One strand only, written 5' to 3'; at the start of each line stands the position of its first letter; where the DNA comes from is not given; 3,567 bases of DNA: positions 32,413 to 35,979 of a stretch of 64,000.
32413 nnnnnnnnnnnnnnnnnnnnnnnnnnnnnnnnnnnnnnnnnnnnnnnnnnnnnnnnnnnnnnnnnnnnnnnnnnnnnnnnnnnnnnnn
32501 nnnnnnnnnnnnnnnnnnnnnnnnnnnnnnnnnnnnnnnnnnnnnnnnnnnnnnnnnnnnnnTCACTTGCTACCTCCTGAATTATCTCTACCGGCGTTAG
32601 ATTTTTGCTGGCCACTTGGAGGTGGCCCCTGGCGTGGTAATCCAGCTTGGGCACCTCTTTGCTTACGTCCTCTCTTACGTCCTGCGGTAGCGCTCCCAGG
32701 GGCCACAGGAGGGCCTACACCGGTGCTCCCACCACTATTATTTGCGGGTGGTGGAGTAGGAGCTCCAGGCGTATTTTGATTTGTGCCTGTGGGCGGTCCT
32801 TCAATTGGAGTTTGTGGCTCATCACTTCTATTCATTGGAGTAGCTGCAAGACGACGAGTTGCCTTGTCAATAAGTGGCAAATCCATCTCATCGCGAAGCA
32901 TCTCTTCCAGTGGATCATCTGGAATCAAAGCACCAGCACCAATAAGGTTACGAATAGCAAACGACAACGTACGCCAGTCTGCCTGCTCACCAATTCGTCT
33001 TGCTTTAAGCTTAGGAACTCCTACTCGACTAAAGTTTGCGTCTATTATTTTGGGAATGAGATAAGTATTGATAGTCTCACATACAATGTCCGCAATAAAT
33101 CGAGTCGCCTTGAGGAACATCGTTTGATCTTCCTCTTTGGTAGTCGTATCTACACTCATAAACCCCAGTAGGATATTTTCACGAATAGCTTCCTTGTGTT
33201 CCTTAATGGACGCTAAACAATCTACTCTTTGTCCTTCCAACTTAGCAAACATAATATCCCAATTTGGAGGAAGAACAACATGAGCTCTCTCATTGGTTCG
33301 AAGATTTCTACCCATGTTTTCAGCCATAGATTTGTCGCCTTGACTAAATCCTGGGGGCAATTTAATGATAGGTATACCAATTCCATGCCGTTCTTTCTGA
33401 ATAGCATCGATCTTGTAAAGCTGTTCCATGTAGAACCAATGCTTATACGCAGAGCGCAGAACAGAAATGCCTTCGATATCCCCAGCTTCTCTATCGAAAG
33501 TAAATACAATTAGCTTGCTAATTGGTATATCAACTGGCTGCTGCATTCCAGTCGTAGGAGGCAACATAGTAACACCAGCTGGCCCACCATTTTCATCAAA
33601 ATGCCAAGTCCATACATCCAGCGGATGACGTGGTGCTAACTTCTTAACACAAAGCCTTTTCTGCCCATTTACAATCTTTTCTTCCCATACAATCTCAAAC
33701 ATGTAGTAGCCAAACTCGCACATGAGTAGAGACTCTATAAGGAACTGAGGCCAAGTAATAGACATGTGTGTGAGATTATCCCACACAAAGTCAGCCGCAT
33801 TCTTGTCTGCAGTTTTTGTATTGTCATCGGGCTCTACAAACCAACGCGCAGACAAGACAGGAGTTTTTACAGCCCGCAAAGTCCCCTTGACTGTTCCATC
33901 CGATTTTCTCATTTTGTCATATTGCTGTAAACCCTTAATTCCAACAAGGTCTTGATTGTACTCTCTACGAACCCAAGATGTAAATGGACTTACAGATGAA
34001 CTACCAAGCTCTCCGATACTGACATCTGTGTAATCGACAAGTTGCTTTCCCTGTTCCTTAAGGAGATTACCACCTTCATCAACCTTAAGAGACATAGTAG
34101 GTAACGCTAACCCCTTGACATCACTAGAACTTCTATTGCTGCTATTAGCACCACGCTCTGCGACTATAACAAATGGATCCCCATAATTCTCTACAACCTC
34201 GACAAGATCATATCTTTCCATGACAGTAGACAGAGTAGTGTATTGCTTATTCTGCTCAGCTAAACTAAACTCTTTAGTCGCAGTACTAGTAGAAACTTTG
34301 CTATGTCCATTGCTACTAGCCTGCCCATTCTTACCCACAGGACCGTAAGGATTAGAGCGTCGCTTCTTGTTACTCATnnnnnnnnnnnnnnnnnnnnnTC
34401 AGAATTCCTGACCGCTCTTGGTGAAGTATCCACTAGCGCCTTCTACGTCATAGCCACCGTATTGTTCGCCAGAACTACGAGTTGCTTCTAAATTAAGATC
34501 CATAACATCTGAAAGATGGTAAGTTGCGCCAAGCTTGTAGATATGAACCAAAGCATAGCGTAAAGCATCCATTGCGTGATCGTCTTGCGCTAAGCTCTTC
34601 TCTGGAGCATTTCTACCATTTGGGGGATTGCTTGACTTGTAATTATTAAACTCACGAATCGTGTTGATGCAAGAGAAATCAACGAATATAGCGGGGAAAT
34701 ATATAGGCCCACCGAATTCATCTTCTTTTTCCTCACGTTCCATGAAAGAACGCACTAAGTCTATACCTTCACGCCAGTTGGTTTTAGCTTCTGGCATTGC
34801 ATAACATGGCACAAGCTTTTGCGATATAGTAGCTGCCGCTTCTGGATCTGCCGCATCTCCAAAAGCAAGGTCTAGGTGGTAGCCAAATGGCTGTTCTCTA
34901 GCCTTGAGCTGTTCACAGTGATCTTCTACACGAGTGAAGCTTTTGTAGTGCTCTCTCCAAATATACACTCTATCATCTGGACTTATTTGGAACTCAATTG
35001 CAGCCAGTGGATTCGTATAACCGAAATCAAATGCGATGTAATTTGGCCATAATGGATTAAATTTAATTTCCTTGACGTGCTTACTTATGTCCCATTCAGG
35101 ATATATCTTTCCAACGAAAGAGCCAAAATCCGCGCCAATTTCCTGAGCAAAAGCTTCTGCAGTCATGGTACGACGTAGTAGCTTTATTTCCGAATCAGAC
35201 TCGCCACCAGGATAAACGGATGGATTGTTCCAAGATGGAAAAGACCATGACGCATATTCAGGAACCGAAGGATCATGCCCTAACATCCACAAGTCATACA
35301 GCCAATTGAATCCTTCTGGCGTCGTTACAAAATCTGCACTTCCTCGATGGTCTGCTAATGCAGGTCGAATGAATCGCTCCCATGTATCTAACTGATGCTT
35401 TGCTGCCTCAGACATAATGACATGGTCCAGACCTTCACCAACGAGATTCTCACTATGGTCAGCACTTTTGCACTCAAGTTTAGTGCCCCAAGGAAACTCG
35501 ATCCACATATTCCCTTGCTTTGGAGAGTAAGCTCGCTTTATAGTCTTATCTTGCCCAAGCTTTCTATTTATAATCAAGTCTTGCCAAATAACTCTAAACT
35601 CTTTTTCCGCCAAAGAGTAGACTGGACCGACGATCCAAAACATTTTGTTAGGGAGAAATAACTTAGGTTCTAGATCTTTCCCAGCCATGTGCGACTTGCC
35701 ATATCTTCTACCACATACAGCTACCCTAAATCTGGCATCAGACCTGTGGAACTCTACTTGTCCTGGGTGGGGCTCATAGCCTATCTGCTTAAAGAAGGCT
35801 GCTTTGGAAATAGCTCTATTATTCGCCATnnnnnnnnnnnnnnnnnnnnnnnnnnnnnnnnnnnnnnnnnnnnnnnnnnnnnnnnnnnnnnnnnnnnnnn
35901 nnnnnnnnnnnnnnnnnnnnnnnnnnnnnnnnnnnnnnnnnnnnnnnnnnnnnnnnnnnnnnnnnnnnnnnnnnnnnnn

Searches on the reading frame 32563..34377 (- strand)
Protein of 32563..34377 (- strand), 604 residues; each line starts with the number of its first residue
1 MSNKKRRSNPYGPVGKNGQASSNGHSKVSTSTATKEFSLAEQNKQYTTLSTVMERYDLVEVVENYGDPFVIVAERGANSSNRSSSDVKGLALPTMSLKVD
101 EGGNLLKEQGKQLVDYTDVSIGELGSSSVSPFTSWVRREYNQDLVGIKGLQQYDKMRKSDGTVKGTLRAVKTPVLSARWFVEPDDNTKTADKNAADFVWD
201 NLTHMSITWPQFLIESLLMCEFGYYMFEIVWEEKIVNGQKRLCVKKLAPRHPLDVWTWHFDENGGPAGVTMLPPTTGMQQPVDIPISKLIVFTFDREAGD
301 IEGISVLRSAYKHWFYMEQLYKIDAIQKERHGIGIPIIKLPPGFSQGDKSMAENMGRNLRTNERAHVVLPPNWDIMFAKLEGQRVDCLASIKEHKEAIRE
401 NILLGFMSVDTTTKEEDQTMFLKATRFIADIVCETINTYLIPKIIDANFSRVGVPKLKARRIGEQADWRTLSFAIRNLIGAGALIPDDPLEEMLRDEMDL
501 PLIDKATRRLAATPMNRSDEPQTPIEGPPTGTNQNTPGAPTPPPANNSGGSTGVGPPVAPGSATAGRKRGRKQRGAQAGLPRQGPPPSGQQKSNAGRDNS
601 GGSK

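Call 21: search_protein_families(library=phrogs, proteins=[window:32563-34377:-], max_evalue=0.00001)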
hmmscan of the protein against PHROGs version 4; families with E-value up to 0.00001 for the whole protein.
window:32563-34377:- (604 aa): 1 family
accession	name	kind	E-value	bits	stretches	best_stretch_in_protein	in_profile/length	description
phrog_113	-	head and packaging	2.9e-54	185.7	1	152-533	71-437/1272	portal protein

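Call 22: search_dna_similar(query=window:32563-34377:-, collection=phages, mode=protein, max_rows=12)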
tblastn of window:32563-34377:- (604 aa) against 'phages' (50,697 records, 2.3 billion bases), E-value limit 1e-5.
Records with a match: 767; places in all: 767; records where one place covers at least 80% of the query: 0.
Best place of each record, by identity: <60% 767.
By first word of the organism name: Gordonia 175; Mycobacterium 139; Arthrobacter 100; Pseudomonas 93; Vibrio 64; Escherichia 50; Bacillus 35; Corynebacterium 16; Erwinia 16; Thermus 11; and 24 more.
By host as written in the record: Gordonia terrae 3612 143; Mycobacterium smegmatis mc2 155 67; Arthrobacter sp. ATCC 21022 65; - 38; Vibrio lentus 38; Pseudomonas aeruginosa 24; Mycobacterium smegmatis mc#155 22; Pseudomonas syringae pv. actinidiae 18; and 160 more.
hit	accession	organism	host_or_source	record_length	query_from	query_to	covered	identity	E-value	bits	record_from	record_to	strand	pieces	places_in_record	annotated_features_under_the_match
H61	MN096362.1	Arthrobacter phage Vibaki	Arthrobacter globiformis NRRL B-2979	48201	99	506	68%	28.8%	2e-33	142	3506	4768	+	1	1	5: portal protein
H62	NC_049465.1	Arthrobacter phage Vibaki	Arthrobacter globiformis NRRL B-2979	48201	99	506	68%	28.8%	2e-33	142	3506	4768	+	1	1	5: portal protein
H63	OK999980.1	Arthrobacter phage EastWest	Arthrobacter globiformis B-2979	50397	118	509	65%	29.6%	1e-36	152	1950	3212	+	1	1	3: portal protein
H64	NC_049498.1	Arthrobacter phage Abba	Arthrobacter globiformis B-2979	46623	122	509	64%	29.3%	2e-37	154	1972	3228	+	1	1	3: portal protein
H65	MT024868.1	Arthrobacter phage Abba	Arthrobacter globiformis B-2979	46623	122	509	64%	29.3%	2e-37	154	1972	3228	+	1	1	3: portal protein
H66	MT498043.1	Arthrobacter phage Jinkies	Arthrobacter globiformis B-2979 SEA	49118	110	509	66%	28.4%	1e-31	137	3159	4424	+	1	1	4: portal protein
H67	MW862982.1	Arthrobacter phage Sicarius2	Arthrobacter globiformis B-2979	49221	118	509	65%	28.4%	7e-33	141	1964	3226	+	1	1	3: portal protein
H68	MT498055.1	Arthrobacter phage Bumble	Arthrobacter globiformis B-2979 SEA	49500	133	509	62%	29.5%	3e-35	148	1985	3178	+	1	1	3: portal protein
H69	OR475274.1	Arthrobacter phage Wyborn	Arthrobacter globiformis NRRL B-2880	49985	118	509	65%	28.2%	2e-32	139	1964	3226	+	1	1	3: portal protein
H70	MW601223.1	Arthrobacter phage Prairie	Arthrobacter globiformis B-2979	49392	133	509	62%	29.0%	9e-37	153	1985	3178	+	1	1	3: portal protein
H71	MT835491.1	Bacteriophage sp.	human fecal samples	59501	123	523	66%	27.2%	5e-32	138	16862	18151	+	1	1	record has no annotation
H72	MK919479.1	Arthrobacter phage Grekaycon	Arthrobacter sp. ATCC 21022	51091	122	515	65%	27.6%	6e-31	135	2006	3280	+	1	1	3: portal protein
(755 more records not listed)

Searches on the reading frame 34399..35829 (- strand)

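Call 21: search_protein_families(library=phrogs, proteins=[window:34399-35829:-], max_evalue=0.00001)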
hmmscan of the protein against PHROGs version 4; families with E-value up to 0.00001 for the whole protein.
window:34399-35829:- (476 aa): 4 families
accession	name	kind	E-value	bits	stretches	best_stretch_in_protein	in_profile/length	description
phrog_2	-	head and packaging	4.8e-38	132.4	1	18-434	264-596/807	terminase large subunit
phrog_5653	-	head and packaging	7e-19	69.3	1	240-433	8-183/199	terminase large subunit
phrog_10250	-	head and packaging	1.7e-12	48.5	0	219-297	2-83/228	terminase large subunit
phrog_6672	-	head and packaging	1.5e-07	32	1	381-432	80-131/145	terminase large subunit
